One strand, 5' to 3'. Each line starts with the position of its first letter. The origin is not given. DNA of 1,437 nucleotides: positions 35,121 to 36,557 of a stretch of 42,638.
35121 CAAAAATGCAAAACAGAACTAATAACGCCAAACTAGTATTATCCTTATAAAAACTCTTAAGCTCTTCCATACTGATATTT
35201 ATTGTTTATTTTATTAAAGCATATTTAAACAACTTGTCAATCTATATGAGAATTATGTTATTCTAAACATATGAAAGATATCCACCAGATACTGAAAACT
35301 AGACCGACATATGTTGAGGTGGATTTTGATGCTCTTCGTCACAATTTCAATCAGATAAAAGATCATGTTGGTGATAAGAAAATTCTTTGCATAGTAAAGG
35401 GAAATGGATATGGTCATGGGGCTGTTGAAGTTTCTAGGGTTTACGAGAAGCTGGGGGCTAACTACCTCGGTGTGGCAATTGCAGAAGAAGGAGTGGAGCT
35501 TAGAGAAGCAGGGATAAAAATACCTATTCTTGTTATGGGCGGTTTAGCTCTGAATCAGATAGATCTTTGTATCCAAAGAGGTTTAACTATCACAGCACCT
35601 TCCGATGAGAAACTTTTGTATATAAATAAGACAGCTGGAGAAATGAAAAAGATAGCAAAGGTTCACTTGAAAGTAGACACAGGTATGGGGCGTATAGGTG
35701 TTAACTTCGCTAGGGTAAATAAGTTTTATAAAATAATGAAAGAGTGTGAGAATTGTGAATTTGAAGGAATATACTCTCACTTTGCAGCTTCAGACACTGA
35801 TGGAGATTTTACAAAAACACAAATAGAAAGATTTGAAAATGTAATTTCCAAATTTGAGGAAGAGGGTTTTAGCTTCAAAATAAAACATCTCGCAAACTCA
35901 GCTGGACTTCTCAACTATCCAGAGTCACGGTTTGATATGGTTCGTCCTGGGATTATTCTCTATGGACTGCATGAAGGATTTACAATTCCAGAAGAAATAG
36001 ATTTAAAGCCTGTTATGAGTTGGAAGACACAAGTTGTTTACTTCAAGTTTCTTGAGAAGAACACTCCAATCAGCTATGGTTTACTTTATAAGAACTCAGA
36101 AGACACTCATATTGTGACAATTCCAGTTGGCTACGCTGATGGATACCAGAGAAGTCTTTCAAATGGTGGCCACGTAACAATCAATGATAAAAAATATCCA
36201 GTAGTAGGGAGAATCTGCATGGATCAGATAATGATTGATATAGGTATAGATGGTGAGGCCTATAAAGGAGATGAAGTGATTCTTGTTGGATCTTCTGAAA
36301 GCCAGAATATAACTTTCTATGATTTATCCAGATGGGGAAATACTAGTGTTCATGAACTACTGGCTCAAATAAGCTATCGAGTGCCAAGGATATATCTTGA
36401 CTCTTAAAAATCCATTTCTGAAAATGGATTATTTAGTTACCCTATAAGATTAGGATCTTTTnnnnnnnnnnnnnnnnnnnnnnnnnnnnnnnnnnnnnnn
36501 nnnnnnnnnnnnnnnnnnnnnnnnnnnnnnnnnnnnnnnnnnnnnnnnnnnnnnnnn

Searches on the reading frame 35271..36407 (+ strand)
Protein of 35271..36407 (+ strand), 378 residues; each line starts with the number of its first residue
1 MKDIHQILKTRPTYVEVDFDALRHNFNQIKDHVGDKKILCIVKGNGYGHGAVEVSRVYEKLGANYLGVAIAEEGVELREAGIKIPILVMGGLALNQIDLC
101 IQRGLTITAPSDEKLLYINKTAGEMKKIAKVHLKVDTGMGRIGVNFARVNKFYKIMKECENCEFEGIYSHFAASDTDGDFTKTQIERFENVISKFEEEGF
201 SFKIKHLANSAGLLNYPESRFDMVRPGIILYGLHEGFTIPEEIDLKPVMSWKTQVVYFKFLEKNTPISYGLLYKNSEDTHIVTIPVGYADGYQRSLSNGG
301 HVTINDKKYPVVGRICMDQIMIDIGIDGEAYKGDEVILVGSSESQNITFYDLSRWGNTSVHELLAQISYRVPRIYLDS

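Call 102: search_protein_families(library=pfam, proteins=[window:35271-36407:+], max_evalue=0.05)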
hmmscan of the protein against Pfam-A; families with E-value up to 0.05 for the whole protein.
window:35271-36407:+ (378 aa): 2 families
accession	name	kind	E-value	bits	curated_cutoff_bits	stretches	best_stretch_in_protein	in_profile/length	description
PF01168.26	Ala_racemase_N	-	2.1e-69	234.1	24.1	1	17-234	1-219/220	Alanine racemase, N-terminal domain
PF00842.27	Ala_racemase_C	-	7.9e-41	139.1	25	1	248-375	1-127/127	Alanine racemase, C-terminal domain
